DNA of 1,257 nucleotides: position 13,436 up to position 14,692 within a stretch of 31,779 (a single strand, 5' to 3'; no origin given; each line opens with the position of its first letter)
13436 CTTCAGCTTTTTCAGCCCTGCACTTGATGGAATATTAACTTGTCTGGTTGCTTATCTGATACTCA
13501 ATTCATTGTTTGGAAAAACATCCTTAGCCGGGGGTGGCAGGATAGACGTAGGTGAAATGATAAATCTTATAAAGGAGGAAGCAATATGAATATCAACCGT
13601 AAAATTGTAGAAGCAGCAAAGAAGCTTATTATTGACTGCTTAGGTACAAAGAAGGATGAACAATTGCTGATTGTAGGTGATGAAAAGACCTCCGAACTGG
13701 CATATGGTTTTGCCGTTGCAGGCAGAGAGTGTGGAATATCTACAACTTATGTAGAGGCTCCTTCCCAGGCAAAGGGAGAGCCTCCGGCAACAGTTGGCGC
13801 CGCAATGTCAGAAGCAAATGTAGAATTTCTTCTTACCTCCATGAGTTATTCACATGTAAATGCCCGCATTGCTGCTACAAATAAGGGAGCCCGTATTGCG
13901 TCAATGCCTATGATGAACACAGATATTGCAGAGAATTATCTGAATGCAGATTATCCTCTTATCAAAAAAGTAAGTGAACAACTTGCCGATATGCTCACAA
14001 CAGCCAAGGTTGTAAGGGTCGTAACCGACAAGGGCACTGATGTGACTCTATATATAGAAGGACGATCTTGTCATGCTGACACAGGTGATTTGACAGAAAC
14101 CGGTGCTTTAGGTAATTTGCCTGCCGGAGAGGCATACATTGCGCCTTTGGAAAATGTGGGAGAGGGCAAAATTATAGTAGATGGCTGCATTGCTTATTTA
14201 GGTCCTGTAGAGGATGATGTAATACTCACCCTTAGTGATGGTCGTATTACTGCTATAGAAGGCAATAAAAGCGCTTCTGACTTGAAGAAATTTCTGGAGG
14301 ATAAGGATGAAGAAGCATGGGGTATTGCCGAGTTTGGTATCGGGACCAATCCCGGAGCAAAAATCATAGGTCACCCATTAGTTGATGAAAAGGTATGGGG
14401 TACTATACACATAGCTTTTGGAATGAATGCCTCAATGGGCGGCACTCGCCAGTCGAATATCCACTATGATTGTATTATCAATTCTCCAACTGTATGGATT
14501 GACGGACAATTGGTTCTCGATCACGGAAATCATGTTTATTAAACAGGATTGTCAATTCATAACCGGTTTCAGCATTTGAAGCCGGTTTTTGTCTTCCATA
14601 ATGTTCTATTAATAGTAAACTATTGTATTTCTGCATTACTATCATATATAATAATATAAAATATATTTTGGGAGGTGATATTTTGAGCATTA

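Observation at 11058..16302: Self-contained orphan catabolic module: DUF917 + NCS1 permease + M29-like metalloenzyme + PucR regulator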

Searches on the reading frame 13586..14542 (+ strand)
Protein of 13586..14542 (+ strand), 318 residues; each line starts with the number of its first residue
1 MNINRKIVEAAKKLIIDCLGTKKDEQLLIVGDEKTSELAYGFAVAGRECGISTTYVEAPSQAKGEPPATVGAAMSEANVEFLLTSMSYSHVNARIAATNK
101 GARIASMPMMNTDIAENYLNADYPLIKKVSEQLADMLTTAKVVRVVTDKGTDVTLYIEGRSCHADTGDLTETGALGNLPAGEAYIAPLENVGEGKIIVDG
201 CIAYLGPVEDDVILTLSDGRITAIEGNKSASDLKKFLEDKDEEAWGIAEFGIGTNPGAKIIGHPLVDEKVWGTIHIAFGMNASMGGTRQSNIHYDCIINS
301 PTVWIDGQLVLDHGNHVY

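Call 3: search_protein_families(library=pfam, proteins=[window:13586-14542:+])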
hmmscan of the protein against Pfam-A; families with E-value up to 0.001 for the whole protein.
window:13586-14542:+ (318 aa): 1 family
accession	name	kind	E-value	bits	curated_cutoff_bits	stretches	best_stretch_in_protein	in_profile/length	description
PF02073.20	Peptidase_M29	-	1.1e-15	57.8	27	1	128-309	190-392/406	Thermophilic metalloprotease (M29)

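Call 4: search_protein_families(library=ncbifam, proteins=[window:13586-14542:+])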
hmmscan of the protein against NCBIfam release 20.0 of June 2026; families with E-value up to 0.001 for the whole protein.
window:13586-14542:+ (318 aa): 0 families

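Call 8: find_homologous_proteins(query=window:13586-14542:+)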
Query window:13586-14542:+ (318 aa): 2925 proteins with E <= 0.001 among 5211 candidates; the best 120 are listed.
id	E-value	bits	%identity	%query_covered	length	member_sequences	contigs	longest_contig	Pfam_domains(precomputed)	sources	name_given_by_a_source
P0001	5.4e-204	694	97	100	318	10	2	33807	PF02073.21,PF26233.1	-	-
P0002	1.2e-189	647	90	100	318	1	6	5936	PF02073.21,PF26233.1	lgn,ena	-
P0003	2.3e-189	646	90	100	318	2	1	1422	PF02073.21,PF26233.1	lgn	-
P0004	4.2e-182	623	89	98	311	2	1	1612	PF02073.21,PF26233.1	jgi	jgi:leucyl aminopeptidase (aminopeptidase T)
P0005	1.9e-179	614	85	100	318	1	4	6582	PF02073.21,PF26233.1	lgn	-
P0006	7.7e-177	605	84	100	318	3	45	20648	PF02073.21,PF26233.1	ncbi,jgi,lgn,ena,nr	ncbi:MAG: aminopeptidase [Clostridiales bacterium]|jgi:leucyl aminopeptidase (aminopeptidase T)|nr:a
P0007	1.4e-175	601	83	100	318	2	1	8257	PF02073.21,PF26233.1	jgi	-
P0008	5.6e-175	599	83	100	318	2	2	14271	PF02073.21,PF26233.1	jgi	-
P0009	7.3e-167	572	77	100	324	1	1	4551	PF02073.21,PF26233.1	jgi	jgi:leucyl aminopeptidase (aminopeptidase T)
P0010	1.3e-164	565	80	100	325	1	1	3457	PF02073.21,PF26233.1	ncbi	-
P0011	3.1e-164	564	78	100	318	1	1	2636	PF02073.21,PF26233.1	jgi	jgi:leucyl aminopeptidase (aminopeptidase T)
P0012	2.0e-163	561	78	100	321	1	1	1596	PF02073.21,PF26233.1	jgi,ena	-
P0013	9.3e-162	556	77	100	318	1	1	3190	PF02073.21,PF26233.1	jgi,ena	-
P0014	1.7e-161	555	76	100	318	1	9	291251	PF02073.21,PF26233.1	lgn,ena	-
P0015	1.7e-160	552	76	100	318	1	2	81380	PF02073.21,PF26233.1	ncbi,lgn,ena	-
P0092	4.6e-125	435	62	100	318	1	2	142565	PF02073.21,PF26233.1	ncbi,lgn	-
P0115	1.3e-90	322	49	100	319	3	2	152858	PF02073.21,PF26233.1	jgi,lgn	jgi:leucyl aminopeptidase (aminopeptidase T)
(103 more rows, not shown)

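Call 10: search_protein_families(library=pfam, proteins=[window:13586-14542:+], max_evalue=10)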
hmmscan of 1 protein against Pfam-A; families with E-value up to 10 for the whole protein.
window:13586-14542:+ (318 aa): 2 families
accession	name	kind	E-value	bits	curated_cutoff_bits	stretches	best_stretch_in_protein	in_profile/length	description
PF02073.20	Peptidase_M29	-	1.1e-15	57.8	27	1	128-309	190-392/406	Thermophilic metalloprotease (M29)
PF00861.27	Ribosomal_L18p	-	0.0076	17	27.8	1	85-151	30-95/116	Ribosomal L18 of archaea, bacteria, mitoch. and chloroplast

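Call 11: search_solved_structures(query=window:13586-14542:+, max_evalue=1, show_alignments=2)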
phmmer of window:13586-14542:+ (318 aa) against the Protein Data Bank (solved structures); distinct sequences matched with E-value up to 1: 11.
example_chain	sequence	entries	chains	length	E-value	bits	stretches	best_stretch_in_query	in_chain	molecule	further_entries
7cn3_A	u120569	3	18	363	1.3e-06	31.3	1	137-314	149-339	2,5-dihydroxypyridine 5,6-dioxygenase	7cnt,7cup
4icq_A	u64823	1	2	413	0.013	18.2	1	133-237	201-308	Aminopeptidase PepS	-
4icr_A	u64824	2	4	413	0.014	18.1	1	133-236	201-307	Aminopeptidase PepS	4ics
1zjc_A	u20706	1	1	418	0.078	15.6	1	149-252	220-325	aminopeptidase ampS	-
6spb_O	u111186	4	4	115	0.8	12.3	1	78-149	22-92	50S ribosomal protein L18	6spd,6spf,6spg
7unr_Q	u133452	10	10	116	0.82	12.2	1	78-149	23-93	50S ribosomal protein L18 | Large ribosomal subunit protein uL18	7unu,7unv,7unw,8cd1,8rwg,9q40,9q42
5tcu_LR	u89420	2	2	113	0.89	12.1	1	86-151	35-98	50S ribosomal protein L18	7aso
5t7v_LR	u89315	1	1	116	0.9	12.1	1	86-151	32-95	50S ribosomal protein L18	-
7asn_M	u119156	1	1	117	0.92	12.1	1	86-151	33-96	50S ribosomal protein L18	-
6s0x_M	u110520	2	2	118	0.94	12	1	86-151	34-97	50S ribosomal protein L18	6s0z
4wce_L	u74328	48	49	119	0.97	12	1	86-151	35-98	50S ribosomal protein L18 | Large ribosomal subunit protein uL18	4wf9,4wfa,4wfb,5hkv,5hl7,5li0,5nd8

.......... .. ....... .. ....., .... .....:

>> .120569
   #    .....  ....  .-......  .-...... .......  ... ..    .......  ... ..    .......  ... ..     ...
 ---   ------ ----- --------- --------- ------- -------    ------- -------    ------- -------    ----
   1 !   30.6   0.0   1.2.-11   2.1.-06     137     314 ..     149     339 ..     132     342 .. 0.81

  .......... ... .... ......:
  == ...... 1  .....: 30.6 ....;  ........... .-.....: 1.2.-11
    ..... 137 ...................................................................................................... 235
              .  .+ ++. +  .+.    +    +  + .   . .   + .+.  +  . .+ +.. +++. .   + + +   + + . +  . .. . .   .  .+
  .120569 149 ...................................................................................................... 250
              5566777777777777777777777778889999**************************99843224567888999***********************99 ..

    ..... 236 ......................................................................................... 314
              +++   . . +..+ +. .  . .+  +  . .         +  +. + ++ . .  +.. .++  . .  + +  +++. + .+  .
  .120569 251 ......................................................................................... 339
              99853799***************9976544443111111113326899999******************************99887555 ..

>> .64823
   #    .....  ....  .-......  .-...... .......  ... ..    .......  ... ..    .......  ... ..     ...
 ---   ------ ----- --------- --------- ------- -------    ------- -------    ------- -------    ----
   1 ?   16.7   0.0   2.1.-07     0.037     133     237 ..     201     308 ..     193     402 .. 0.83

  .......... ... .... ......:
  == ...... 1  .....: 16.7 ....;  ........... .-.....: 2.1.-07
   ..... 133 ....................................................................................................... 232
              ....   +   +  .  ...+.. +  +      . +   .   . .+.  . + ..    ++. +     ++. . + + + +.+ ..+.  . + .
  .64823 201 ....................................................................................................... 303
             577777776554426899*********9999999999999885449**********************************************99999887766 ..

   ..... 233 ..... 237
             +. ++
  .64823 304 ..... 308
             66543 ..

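Call 14: find_related_loci(query=A1, collection=genome_contigs, flank=8000)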
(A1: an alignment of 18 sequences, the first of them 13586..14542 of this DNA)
Query A1 (318 aa) in genome_contigs; peptide patterns used: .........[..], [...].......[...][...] (x = any residue, [..] = any of these).
600 stretches matched a pattern (row limit reached: there are more); 595 encode a relative of the query (tblastn E <= 1e-3); the best 80 are kept; 80 distinct loci.
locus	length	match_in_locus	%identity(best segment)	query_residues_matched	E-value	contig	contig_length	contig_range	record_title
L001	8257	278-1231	83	1-318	0e+0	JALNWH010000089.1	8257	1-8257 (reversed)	MAG: Bacillota bacterium isolate SO_2016_LW2 bin 104 scaffold19249_LW138R_2016, whole genome shotgun sequence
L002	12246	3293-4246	83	1-318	0e+0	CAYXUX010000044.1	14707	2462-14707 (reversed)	MAG TPA_asm: uncultured Clostridiaceae bacterium isolate binchicken_co173_592 genome assembly, contig: NODE_13888_length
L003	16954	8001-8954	74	1-318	2e-156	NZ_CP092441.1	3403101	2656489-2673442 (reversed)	Chakrabartyella piscis strain BP5G chromosome, complete genome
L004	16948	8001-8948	72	3-318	5e-153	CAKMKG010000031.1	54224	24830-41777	uncultured Firmicutes bacterium isolate OKU13 genome assembly, contig: MEGAHIT_co_assembly_000000016202, whole genome sh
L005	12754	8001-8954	63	1-318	7e-134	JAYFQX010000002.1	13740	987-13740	MAG: Christensenella sp. isolate CA_43 c_CA_000000005687, whole genome shotgun sequence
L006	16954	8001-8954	77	1-318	2e-159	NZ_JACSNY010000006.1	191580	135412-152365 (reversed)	Anaerotignum lactatifermentans strain An390 An390_contig-110_5, whole genome shotgun sequence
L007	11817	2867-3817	46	1-318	8e-88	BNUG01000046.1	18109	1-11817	Clostridia bacterium MS499-83 DNA, sequence046, whole genome shotgun sequence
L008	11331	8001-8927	46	9-318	3e-87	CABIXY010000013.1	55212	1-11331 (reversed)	Eubacteriaceae bacterium isolate MGYG-HGUT-00063 genome assembly, contig: .14207_7_28.13, whole genome shotgun sequence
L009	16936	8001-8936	44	6-318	1e-82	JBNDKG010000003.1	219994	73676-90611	Clostridiales Family XIII bacterium PM5-7 Ga0505174_03, whole genome shotgun sequence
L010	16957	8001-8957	43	1-317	2e-77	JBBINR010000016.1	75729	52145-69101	MAG: Ignavibacteriales bacterium isolate PGS172224_bin_260 NODE_225_length_75729_cov_1.47578, whole genome shotgun seque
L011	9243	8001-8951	42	1-315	3e-74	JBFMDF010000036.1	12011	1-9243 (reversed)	MAG: Bacteroidota bacterium isolate MAG212 MAG212_36, whole genome shotgun sequence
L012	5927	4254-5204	43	3-317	7e-73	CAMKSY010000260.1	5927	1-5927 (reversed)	MAG: uncultured Pelosinus sp. isolate SRR12377472_bin.15_metawrap_v1.3_MAG genome assembly, contig: SRR12377472_2877, wh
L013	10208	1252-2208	40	1-317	5e-73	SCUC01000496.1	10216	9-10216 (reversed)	MAG: Bacteroidetes bacterium isolate FW602_bin.19 FW602_bin.19-94069-1, whole genome shotgun sequence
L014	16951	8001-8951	41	3-317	2e-72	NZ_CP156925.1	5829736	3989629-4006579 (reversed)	Sporomusa rhizae strain DSM 16652 chromosome, complete genome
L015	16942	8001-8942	42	6-317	2e-72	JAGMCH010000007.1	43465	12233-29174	MAG: Dehalococcoidales bacterium isolate RS_16_7 ZL425.bin.7.fa_7, whole genome shotgun sequence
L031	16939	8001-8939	40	6-315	1e-69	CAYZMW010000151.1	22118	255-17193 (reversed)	MAG TPA_asm: uncultured Melioribacter sp. isolate binchicken_co219_1 genome assembly, contig: k141_146521, whole genome 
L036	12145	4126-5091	39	1-317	8e-69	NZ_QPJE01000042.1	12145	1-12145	Halanaerobium sp. MA284_MarDTE_T2 Ga0255678_142, whole genome shotgun sequence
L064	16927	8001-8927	39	6-315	4e-66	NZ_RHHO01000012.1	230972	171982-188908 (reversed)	Brevibacillus borstelensis strain NRRL NRS 818 contig_12, whole genome shotgun sequence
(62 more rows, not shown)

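Call 16: find_encoding_contigs(protein=P0014, flank=8000, max_places=2)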
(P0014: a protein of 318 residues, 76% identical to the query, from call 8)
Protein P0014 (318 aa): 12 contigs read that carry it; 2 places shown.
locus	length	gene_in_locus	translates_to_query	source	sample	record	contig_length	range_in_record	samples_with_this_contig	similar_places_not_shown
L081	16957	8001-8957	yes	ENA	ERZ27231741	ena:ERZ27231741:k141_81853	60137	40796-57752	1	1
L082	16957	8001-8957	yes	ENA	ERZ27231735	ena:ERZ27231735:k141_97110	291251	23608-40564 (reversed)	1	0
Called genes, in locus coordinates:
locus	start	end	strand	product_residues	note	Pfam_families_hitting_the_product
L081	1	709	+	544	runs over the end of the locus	PF01546:Peptidase_M20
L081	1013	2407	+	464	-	PF01235:Na_Ala_symp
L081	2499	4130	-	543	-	PF07905:PucR, PF13556:HTH_30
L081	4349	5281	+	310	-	PF01515:PTA_PTB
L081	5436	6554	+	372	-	PF06032:S-Me-THD_N, PF20906:S-Me-THD_C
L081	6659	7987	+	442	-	PF02133:Transp_cyt_pur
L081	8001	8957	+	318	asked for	PF26233:NicX, PF02073:Peptidase_M29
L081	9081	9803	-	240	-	PF00392:GntR, PF07702:UTRA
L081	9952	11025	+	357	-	PF01547:SBP_bac_1, PF13416:SBP_bac_8, PF13343:SBP_bac_6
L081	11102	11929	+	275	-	PF00528:BPD_transp_1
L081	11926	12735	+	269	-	PF00528:BPD_transp_1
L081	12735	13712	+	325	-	PF00005:ABC_tran, PF02463:SMC_N (faint), PF08402:TOBE_2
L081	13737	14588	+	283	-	PF00294:PfkB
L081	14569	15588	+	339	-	PF03747:ADP_ribosyl_GH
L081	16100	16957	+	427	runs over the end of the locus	PF00083:Sugar_tr (weak), PF07690:MFS_1, PF00083:Sugar_tr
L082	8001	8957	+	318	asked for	PF26233:NicX, PF02073:Peptidase_M29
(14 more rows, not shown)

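Call 17: find_encoding_contigs(protein=P0092, flank=8000, max_places=2)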
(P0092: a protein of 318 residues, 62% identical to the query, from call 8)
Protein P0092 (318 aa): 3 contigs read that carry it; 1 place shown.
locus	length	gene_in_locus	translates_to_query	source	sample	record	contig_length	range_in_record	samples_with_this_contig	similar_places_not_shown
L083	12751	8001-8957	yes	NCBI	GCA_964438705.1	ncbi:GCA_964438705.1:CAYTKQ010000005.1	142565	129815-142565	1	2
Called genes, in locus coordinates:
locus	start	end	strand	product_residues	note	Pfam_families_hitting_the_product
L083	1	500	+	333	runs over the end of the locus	PF04166:PdxA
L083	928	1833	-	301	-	PF01515:PTA_PTB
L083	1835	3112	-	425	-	PF03313:SDH_alpha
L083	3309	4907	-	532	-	PF07905:PucR, PF13556:HTH_30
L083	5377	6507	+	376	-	PF06032:S-Me-THD_N, PF20906:S-Me-THD_C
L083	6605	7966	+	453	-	PF02133:Transp_cyt_pur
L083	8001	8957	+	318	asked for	PF26233:NicX, PF02073:Peptidase_M29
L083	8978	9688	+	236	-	PF01177:Asp_Glu_race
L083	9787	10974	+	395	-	PF13556:HTH_30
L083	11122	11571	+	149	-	PF22629:ACT_AHAS_ss (weak)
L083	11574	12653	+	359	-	PF00871:Acetate_kinase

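Call 18: find_encoding_contigs(protein=P0115, flank=8000, max_places=2)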
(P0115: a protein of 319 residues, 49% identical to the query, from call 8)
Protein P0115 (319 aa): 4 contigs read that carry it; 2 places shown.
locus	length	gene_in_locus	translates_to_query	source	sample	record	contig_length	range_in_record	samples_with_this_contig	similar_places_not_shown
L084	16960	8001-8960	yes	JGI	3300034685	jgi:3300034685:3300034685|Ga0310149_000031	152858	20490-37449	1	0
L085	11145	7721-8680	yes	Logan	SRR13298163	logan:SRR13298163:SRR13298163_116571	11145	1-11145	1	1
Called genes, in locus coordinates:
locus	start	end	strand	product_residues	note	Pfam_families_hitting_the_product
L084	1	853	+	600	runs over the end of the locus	PF01541:GIY-YIG, PF27096:UvrC_M, PF02151:UVR (weak), PF22920:UvrC_RNaseH, PF08459:UvrC_RNaseH_dom, PF00633:HHH (faint), PF12826:HHH_2 (weak), PF14520:HHH_5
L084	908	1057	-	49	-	-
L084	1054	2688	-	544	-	PF07905:PucR, PF13556:HTH_30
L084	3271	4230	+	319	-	PF06032:S-Me-THD_N, PF20906:S-Me-THD_C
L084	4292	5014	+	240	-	PF01177:Asp_Glu_race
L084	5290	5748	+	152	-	PF00881:Nitroreductase (weak), PF14512:TM1586_NiRdase (faint), PF00881:Nitroreductase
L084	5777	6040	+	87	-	PF19585:DUF6092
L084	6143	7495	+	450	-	PF02133:Transp_cyt_pur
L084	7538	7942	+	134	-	-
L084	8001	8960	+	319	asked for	PF26233:NicX, PF02073:Peptidase_M29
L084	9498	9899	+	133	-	PF07670:Gate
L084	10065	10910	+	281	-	PF00753:Lactamase_B, PF23023:Anti-Pycsar_Apyc1 (faint), PF12706:Lactamase_B_2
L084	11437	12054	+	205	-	PF17253:DUF5320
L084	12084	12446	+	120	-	PF02579:Nitro_FeMo-Co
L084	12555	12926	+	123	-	PF02579:Nitro_FeMo-Co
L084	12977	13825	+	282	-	PF01656:CbiA, PF10609:ParA, PF13614:AAA_31 (weak), PF12838:Fer4_7, PF13187:Fer4_9, PF13237:Fer4_10 (weak), PF14697:Fer4_21, PF00037:Fer4, +6 more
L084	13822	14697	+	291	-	PF01656:CbiA, PF13614:AAA_31 (faint), PF13484:Fer4_16 (faint), PF13237:Fer4_10 (weak), PF14697:Fer4_21, PF13187:Fer4_9 (weak), PF00037:Fer4 (weak), PF10609:ParA (weak), +3 more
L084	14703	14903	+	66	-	-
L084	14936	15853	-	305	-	PF01520:Amidase_3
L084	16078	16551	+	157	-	PF00376:MerR, PF13411:MerR_1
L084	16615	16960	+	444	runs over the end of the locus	PF03951:Gln-synt_N, PF00120:Gln-synt_C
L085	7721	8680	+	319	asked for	PF26233:NicX, PF02073:Peptidase_M29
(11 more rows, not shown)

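Call 35: search_solved_structures(query=A1, max_evalue=0.01, show_alignments=4)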
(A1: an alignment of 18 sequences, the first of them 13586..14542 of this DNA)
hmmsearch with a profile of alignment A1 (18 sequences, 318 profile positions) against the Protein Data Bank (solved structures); distinct sequences matched with E-value up to 0.01: 5.
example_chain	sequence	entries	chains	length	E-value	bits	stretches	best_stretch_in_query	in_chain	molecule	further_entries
7cn3_A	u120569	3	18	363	2.3e-19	73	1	76-315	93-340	2,5-dihydroxypyridine 5,6-dioxygenase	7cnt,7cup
4icq_A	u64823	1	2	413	2.9e-09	39.8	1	133-239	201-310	Aminopeptidase PepS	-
4icr_A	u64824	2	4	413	2.9e-09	39.8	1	132-238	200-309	Aminopeptidase PepS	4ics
1zjc_A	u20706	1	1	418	4.9e-08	35.8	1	133-305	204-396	aminopeptidase ampS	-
2ayi_A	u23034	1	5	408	0.00012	24.6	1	150-281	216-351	Aminopeptidase T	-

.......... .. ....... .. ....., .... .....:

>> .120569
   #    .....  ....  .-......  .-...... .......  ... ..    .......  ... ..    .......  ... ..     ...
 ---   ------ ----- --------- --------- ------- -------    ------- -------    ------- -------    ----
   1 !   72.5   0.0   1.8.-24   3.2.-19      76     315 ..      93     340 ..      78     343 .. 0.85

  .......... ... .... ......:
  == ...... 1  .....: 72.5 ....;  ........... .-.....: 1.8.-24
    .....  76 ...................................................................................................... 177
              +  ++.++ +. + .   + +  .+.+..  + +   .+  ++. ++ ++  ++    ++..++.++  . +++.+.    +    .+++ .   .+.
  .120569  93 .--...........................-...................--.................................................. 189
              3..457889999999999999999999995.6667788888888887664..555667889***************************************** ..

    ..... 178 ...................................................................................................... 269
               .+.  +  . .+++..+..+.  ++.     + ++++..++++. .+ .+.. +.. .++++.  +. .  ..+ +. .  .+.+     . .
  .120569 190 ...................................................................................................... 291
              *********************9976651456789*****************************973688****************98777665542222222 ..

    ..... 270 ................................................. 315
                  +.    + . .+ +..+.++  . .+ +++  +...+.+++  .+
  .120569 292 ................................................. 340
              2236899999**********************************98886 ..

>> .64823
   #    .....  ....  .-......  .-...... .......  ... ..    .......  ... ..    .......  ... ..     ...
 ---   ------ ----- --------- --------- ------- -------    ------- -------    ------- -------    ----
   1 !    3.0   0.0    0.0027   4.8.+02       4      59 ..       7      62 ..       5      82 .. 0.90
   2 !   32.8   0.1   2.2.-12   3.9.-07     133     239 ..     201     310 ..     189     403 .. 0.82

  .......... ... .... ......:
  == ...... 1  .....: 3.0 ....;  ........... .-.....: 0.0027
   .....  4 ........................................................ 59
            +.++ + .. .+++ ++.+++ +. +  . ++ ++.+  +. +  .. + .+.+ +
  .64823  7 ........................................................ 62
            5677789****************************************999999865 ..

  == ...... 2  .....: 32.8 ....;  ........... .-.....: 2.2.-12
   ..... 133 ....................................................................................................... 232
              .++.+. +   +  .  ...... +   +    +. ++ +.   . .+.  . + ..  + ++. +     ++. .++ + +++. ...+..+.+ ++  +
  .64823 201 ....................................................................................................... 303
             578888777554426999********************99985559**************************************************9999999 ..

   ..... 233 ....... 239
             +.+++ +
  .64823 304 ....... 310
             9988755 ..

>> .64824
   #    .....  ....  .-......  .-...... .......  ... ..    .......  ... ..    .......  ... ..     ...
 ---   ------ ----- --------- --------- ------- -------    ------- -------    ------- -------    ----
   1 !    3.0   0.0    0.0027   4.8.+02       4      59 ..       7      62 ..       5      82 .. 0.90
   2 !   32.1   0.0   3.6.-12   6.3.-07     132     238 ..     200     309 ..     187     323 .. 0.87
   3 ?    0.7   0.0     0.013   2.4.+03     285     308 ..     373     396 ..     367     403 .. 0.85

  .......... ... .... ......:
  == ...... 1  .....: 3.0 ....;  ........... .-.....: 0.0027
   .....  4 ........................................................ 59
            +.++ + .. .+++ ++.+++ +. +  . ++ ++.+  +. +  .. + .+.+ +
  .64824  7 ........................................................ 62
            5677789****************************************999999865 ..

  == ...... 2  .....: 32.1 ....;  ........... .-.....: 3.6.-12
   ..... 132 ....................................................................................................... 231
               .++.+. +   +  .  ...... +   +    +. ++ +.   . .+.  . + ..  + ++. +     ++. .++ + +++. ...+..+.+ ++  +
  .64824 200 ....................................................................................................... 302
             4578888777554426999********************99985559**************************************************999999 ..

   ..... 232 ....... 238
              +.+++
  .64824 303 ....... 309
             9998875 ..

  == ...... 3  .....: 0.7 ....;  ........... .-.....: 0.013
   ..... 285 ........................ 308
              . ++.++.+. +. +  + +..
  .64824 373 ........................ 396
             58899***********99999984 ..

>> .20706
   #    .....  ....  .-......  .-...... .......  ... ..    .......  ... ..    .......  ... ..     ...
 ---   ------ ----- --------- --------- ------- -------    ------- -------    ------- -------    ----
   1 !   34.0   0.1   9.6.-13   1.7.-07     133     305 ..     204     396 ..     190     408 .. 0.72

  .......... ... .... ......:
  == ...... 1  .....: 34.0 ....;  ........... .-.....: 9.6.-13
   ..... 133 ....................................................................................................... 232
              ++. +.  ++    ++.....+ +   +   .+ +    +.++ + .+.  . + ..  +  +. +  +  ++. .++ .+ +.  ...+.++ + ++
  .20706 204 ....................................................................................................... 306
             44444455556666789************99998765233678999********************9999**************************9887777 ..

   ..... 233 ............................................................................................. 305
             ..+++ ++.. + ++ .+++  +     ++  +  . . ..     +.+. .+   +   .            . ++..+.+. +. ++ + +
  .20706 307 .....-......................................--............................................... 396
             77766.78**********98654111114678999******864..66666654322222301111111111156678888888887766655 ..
